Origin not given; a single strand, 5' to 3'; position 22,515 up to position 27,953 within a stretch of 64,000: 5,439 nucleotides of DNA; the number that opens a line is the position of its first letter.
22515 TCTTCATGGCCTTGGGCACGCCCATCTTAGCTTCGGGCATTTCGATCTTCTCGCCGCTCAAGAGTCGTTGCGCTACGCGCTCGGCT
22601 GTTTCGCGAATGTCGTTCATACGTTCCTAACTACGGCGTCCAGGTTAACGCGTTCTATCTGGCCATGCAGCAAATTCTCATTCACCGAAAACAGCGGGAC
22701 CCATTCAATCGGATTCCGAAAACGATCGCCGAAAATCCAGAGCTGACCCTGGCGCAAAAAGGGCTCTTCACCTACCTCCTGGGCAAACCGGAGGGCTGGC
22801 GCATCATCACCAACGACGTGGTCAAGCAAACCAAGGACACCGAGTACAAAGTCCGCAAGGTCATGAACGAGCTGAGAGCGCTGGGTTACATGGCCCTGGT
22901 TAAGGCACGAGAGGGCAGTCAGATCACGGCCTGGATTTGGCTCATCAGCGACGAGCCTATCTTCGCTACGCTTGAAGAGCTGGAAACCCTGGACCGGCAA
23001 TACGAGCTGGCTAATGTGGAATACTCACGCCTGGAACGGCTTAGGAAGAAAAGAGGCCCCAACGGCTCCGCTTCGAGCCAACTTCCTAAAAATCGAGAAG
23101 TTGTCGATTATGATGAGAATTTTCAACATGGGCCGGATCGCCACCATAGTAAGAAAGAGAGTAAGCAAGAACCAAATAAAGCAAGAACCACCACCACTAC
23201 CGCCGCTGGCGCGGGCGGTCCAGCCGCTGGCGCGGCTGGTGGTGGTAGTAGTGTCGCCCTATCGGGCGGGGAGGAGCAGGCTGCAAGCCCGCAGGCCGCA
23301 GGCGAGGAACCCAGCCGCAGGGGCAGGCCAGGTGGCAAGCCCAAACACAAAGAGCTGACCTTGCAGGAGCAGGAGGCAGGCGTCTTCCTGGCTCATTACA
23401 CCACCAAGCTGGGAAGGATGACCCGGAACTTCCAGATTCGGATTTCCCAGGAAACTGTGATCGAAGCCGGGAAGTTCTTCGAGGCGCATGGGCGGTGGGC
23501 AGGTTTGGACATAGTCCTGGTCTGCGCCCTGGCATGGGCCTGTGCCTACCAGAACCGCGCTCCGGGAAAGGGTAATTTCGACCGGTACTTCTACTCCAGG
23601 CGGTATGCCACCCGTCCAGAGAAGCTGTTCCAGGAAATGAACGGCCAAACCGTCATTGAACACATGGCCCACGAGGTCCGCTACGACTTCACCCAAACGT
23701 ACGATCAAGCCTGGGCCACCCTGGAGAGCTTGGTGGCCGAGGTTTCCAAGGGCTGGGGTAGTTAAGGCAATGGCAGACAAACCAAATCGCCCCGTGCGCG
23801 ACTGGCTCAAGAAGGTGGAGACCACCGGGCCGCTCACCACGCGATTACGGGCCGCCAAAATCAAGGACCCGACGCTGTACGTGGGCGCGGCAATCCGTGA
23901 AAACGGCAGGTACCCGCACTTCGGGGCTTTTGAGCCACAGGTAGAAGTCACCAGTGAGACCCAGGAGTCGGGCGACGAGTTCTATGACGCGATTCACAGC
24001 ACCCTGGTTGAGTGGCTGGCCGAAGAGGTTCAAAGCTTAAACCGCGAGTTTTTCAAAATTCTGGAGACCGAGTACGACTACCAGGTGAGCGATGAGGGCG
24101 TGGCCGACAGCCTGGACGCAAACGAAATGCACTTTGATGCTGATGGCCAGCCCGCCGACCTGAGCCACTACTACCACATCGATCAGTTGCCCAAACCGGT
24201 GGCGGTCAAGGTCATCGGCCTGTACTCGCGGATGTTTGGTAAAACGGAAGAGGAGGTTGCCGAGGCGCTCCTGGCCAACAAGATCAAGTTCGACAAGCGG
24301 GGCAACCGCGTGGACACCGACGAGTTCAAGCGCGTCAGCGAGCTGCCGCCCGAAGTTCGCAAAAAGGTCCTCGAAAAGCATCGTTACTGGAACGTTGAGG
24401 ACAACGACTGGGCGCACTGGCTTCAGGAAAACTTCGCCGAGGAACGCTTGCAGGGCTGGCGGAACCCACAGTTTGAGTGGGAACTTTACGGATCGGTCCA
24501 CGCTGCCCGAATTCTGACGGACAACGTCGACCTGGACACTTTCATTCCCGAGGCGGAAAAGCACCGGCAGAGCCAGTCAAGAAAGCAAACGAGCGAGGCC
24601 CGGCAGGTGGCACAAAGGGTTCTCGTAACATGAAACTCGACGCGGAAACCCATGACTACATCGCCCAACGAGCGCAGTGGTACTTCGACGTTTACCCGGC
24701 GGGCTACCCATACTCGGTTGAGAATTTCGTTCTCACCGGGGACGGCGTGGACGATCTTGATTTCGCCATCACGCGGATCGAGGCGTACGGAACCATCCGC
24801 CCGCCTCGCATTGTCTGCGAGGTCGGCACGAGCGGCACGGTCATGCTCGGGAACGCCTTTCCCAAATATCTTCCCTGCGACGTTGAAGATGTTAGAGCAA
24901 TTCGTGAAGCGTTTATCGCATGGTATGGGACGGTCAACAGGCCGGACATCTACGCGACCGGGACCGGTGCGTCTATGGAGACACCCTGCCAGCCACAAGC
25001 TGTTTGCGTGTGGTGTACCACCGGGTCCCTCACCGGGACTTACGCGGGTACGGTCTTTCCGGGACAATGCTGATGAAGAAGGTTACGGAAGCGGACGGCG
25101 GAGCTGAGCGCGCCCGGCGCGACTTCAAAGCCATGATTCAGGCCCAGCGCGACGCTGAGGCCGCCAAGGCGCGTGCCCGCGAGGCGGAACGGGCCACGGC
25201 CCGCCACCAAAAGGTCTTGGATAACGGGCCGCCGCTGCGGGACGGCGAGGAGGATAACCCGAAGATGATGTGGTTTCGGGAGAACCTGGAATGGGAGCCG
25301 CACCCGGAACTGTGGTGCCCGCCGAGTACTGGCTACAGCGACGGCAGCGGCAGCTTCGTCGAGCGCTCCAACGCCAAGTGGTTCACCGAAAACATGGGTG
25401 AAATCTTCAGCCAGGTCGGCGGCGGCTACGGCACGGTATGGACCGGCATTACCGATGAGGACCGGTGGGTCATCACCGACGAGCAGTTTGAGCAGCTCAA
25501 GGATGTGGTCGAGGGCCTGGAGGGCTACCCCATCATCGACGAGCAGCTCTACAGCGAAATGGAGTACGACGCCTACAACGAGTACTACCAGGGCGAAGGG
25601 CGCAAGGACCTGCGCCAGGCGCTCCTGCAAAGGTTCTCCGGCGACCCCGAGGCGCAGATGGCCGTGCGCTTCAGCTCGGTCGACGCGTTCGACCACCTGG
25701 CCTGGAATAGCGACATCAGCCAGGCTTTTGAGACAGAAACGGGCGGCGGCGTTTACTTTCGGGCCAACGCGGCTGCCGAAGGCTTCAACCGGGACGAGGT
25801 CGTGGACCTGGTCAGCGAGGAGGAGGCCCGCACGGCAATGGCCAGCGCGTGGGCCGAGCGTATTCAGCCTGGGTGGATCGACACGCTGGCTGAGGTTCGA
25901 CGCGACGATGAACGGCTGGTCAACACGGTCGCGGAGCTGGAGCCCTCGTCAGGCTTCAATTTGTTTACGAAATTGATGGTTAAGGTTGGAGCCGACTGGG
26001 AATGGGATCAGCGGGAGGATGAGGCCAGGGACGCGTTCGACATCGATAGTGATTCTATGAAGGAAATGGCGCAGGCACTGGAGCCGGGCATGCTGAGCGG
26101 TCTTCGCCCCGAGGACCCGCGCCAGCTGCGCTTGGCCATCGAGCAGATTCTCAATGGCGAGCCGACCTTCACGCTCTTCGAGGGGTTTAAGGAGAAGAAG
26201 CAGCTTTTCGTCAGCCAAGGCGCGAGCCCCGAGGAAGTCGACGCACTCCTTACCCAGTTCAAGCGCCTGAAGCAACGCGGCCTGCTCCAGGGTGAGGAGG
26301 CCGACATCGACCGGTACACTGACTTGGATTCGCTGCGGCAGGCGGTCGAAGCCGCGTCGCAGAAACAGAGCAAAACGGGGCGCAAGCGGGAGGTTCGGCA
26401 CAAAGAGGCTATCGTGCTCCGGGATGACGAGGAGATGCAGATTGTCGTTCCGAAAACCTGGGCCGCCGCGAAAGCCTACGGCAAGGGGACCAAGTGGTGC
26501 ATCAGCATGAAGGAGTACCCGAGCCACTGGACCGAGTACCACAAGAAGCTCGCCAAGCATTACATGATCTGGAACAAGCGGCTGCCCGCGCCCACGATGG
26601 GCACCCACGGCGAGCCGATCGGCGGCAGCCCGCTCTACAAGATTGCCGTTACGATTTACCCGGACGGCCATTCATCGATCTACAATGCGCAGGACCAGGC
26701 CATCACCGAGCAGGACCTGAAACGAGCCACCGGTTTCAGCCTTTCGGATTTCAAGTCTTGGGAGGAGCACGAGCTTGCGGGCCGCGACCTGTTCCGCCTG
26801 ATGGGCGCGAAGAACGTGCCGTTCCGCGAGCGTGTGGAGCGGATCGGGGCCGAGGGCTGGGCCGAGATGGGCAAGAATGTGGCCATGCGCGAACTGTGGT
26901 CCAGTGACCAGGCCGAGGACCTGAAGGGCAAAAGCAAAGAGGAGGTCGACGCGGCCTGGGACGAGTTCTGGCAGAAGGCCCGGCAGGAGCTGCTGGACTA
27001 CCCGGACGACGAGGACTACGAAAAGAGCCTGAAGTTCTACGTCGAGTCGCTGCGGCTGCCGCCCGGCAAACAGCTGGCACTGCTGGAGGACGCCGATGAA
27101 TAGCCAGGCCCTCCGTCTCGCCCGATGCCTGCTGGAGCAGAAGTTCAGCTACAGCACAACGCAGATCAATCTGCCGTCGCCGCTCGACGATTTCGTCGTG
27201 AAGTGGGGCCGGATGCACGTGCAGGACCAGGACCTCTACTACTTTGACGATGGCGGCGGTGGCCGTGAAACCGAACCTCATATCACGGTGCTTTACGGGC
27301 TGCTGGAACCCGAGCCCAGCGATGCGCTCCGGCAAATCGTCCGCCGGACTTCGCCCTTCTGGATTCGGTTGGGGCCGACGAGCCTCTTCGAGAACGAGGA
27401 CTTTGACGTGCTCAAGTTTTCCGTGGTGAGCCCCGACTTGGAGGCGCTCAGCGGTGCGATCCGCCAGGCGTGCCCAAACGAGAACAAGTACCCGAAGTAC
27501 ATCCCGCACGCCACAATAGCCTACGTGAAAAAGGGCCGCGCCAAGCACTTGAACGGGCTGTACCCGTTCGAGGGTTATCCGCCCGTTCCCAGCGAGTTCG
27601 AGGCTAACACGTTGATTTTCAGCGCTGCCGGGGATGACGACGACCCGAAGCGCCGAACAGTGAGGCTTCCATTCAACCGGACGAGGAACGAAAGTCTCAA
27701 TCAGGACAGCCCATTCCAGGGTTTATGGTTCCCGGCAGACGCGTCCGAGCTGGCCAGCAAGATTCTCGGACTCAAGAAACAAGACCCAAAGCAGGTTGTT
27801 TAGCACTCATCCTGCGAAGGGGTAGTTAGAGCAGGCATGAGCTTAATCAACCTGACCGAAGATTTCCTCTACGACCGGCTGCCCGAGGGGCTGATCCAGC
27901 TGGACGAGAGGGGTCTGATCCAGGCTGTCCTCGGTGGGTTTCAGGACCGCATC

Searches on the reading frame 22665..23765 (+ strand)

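Call 8: search_protein_families(library=phrogs, proteins=[window:22665-23765:+], max_evalue=0.001)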
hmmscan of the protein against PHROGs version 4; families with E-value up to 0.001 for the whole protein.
window:22665-23765:+ (366 aa): 8 families
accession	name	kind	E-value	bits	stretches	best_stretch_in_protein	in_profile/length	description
phrog_1456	-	DNA, RNA and nucleotide metabolism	5.7e-08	33.2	1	6-102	5-102/365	DNA binding protein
phrog_27492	-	unknown function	7.7e-07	29.8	1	5-139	15-154/304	-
phrog_186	-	DNA, RNA and nucleotide metabolism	1e-06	29.7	1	5-113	13-103/308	DnaD-like helicase loader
phrog_428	-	DNA, RNA and nucleotide metabolism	1e-06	29.2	1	12-101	88-182/455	replication initiation protein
phrog_270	-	DNA, RNA and nucleotide metabolism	2.2e-06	28.3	1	10-161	28-187/383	replication initiation protein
phrog_11718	-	unknown function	3.1e-06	28.5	1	17-82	15-80/105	-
phrog_37920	-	DNA, RNA and nucleotide metabolism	4.2e-06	27.2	1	10-100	8-98/245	HTH DNA binding protein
phrog_4707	-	DNA, RNA and nucleotide metabolism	1.2e-05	26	1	8-84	11-87/409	replication initiation protein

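Call 9: search_protein_families(library=pfam, proteins=[window:22665-23765:+], max_evalue=0.01)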
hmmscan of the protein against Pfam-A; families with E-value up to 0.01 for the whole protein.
window:22665-23765:+ (366 aa): 0 families

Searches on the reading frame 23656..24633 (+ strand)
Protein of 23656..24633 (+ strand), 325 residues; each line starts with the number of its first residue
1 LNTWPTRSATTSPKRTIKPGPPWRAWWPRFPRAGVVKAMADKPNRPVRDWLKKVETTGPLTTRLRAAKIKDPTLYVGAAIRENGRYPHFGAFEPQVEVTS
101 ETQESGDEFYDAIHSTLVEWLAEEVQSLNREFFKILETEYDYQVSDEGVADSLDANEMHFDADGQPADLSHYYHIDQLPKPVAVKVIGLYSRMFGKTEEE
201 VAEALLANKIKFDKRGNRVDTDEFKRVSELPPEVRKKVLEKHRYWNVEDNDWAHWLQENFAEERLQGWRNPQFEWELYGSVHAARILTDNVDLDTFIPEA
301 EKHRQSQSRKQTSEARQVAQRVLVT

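Call 8: search_protein_families(library=phrogs, proteins=[window:23656-24633:+], max_evalue=0.001)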
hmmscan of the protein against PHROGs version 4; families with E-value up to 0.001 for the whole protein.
window:23656-24633:+ (325 aa): 1 family
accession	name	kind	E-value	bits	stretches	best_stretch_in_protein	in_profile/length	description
phrog_5162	-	unknown function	2.7e-14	54.2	1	81-165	112-196/201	-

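Call 9: search_protein_families(library=pfam, proteins=[window:23656-24633:+], max_evalue=0.01)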
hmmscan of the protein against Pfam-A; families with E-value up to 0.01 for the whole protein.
window:23656-24633:+ (325 aa): 0 families

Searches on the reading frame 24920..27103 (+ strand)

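Call 8: search_protein_families(library=phrogs, proteins=[window:24920-27103:+], max_evalue=0.001)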
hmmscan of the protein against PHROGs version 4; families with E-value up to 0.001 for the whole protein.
window:24920-27103:+ (727 aa): 3 families
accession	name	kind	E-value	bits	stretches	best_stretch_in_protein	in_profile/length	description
phrog_17056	-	unknown function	1.3e-15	58.7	1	418-554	43-179/420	-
phrog_28193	-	unknown function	2.5e-14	54.1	1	416-540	17-149/681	-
phrog_3906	-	unknown function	8.2e-08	32.9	1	191-300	138-240/270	-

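Call 9: search_protein_families(library=pfam, proteins=[window:24920-27103:+], max_evalue=0.01)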
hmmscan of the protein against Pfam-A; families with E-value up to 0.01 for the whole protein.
window:24920-27103:+ (727 aa): 0 families

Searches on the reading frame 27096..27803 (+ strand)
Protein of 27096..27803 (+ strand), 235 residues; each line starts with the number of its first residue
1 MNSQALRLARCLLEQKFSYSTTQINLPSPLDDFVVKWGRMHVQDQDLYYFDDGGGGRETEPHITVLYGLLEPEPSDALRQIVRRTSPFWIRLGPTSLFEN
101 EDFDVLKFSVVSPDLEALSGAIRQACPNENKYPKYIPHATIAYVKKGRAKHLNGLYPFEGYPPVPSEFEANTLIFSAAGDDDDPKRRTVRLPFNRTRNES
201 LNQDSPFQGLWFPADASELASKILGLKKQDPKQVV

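Call 8: search_protein_families(library=phrogs, proteins=[window:27096-27803:+], max_evalue=0.001)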
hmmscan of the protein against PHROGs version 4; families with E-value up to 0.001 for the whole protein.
window:27096-27803:+ (235 aa): 1 family
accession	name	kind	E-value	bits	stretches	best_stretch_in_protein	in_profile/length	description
phrog_755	-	DNA, RNA and nucleotide metabolism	1.4e-06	29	1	58-148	38-125/156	RNA ligase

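Call 9: search_protein_families(library=pfam, proteins=[window:27096-27803:+], max_evalue=0.01)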
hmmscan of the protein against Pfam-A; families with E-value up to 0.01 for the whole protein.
window:27096-27803:+ (235 aa): 1 family
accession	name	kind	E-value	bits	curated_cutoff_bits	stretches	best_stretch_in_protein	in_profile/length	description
PF13563.12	2_5_RNA_ligase2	-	5.7e-13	49.6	27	1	57-147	22-119/152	2'-5' RNA ligase superfamily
